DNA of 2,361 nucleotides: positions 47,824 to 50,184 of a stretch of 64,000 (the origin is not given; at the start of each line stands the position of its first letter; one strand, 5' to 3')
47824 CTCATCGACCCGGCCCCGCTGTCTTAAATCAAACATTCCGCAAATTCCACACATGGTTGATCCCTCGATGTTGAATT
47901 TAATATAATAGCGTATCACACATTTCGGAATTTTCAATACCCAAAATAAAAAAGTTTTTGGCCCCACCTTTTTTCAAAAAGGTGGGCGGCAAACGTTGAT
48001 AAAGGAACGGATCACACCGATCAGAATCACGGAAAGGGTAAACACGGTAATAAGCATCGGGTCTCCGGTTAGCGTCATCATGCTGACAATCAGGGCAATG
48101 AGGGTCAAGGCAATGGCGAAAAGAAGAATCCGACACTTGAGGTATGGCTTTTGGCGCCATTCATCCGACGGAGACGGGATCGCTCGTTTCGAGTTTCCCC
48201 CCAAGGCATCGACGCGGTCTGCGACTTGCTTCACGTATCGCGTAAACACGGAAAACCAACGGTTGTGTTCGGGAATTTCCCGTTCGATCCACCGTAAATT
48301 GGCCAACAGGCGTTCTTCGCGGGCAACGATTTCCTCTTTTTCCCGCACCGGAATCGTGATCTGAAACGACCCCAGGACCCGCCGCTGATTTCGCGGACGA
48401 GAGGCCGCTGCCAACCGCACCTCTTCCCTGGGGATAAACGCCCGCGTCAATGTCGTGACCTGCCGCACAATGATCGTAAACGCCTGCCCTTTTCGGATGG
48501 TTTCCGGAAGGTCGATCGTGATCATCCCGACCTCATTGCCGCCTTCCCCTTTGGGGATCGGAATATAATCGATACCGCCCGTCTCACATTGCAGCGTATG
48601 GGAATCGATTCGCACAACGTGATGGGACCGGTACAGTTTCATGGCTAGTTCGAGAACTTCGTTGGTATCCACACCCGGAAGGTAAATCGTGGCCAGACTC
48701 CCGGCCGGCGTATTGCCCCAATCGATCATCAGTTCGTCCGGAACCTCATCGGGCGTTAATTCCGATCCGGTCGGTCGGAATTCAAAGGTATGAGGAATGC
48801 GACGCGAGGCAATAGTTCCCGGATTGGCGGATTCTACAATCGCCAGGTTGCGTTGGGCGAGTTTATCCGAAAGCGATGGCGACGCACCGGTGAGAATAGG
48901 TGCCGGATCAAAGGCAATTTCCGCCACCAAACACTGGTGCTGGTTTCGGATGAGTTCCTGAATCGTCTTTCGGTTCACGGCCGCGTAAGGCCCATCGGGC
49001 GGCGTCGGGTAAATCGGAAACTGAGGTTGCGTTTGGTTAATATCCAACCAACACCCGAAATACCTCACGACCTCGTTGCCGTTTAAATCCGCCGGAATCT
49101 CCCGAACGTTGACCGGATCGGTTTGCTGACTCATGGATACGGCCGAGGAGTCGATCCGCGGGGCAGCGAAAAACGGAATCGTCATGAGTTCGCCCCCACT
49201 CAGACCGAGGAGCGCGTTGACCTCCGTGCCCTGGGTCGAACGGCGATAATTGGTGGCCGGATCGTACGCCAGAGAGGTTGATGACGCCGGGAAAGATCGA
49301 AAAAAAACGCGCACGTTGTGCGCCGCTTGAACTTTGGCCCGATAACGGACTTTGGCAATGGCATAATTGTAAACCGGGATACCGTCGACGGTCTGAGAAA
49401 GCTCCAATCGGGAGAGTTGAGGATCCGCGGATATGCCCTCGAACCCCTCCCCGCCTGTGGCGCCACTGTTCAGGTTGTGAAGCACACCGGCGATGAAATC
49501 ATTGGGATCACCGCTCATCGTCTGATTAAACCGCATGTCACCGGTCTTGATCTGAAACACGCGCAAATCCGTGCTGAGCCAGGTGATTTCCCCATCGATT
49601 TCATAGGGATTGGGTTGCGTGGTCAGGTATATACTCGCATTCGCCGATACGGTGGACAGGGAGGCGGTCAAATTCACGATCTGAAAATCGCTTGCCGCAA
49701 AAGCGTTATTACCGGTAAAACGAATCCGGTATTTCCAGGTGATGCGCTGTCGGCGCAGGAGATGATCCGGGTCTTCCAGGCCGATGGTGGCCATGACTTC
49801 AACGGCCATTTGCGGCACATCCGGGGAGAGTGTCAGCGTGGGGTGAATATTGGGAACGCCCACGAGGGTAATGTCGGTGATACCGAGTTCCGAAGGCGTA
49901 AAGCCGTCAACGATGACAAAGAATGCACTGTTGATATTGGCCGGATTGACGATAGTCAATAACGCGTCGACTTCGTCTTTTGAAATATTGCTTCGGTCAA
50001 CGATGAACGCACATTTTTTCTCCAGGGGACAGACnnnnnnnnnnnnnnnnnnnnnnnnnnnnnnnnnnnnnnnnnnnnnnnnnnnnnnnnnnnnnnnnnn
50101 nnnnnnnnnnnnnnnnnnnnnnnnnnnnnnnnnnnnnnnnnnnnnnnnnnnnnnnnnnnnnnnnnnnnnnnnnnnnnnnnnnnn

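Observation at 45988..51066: Operon pairing a 1030-aa membrane-anchored protein carrying a protein-glutaminase-like domain with an AsnB-type amidotransferase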

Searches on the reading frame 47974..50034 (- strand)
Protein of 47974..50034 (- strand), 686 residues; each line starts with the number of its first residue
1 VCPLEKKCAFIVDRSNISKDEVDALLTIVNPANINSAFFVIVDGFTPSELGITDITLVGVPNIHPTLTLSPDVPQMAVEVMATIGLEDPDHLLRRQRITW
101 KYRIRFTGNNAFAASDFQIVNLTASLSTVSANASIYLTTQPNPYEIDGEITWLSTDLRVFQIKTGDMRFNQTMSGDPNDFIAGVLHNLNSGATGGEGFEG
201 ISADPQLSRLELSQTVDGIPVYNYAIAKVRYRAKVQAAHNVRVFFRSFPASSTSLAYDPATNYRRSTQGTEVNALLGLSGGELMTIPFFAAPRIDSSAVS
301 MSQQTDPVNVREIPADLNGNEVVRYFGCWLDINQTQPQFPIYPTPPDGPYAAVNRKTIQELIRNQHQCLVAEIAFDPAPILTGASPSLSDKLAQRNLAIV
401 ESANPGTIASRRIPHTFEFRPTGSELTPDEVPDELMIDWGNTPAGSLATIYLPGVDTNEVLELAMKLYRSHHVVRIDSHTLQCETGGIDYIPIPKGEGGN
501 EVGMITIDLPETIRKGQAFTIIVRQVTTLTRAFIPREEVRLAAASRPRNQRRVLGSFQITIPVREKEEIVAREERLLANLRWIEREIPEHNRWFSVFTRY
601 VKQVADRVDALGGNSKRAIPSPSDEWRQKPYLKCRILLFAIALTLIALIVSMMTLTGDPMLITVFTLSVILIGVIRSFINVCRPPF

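Call 45: search_protein_representatives(protein=window:48172-50034:-)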
Query: 621 residues. Proteins with E-value up to 0.001 (for the whole library): 1451; up to 1e-10: 1049; up to 1e-30: 555. The best 150 are listed.
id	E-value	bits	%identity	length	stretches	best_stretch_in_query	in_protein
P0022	2.2e-228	776.3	58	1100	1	2-617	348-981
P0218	2.7e-226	769.3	60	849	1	2-597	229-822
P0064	4.5e-219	745.5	57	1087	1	2-618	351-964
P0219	5.3e-211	718.9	59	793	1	6-618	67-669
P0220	4.2e-183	626.7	51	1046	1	6-617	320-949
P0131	2.1e-182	624.4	51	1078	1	8-618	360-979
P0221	2.9e-171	587.6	49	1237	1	6-620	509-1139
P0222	1.1e-170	585.6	49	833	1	5-621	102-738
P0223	3.3e-167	574.2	51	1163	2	4-530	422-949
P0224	1.8e-155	535.4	46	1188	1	4-621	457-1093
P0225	2.0e-154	532.0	46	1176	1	4-620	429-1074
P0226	7.2e-154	530.2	49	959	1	5-620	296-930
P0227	5.7e-153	527.2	47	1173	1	6-621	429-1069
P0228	6.8e-153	526.9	47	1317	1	5-620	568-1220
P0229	8.1e-153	526.7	46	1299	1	6-620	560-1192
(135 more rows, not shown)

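Call 48: search_protein_families(library=pfam, alignment_id=A3, max_evalue=0.00001)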
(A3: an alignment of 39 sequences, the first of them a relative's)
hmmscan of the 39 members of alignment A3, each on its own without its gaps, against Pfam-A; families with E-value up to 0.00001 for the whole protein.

A. member 1, P0220 (1046 aa): 0 families

B. families by the number of members that match (of 39 scanned): 16 families
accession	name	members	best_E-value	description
PF09286.16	Pro-kuma_activ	14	4.8e-24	Pro-kumamolisin, activation domain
PF17990.7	LodA_N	3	3e-68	L-Lysine epsilon oxidase N-terminal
PF00246.29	Peptidase_M14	3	1.1e-54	Zinc carboxypeptidase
PF18417.6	LodA_C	3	1.3e-24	L-lysine epsilon oxidase C-terminal domain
PF09118.17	GO-like_E_set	2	1.7e-23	Galactose oxidase-like, Early set domain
PF13088.12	BNR_2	2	1.2e-08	BNR repeat-like domain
PF02012.26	BNR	2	2.9e-07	BNR/Asp-box repeat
PF00082.27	Peptidase_S8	2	1.5e-06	Subtilase family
PF00264.25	Tyrosinase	1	2e-35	Common central domain of tyrosinase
PF02868.21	Peptidase_M4_C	1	4.1e-25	Thermolysin metallopeptidase, alpha-helical domain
PF01447.24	Peptidase_M4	1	5.1e-20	Thermolysin metallopeptidase, catalytic domain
PF15902.12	Sortilin-Vps10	1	6.3e-09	Sortilin, neurotensin receptor 3,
PF13964.12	Kelch_6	1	1.3e-08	Kelch motif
PF07504.19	FTP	1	6e-08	Fungalysin/Thermolysin Propeptide Motif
PF07250.17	Glyoxal_oxid_N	1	8.7e-08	Glyoxal oxidase N-terminus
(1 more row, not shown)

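Call 88: search_protein_families(library=pfam, proteins=[window:47974-50034:-], max_evalue=10)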
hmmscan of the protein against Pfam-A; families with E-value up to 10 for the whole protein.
window:47974-50034:- (686 aa): 1 family
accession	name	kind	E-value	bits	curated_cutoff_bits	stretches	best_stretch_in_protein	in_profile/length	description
PF19284.4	Arc_MA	-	0.19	12.3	28.5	1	572-615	52-92/108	Arc MA domain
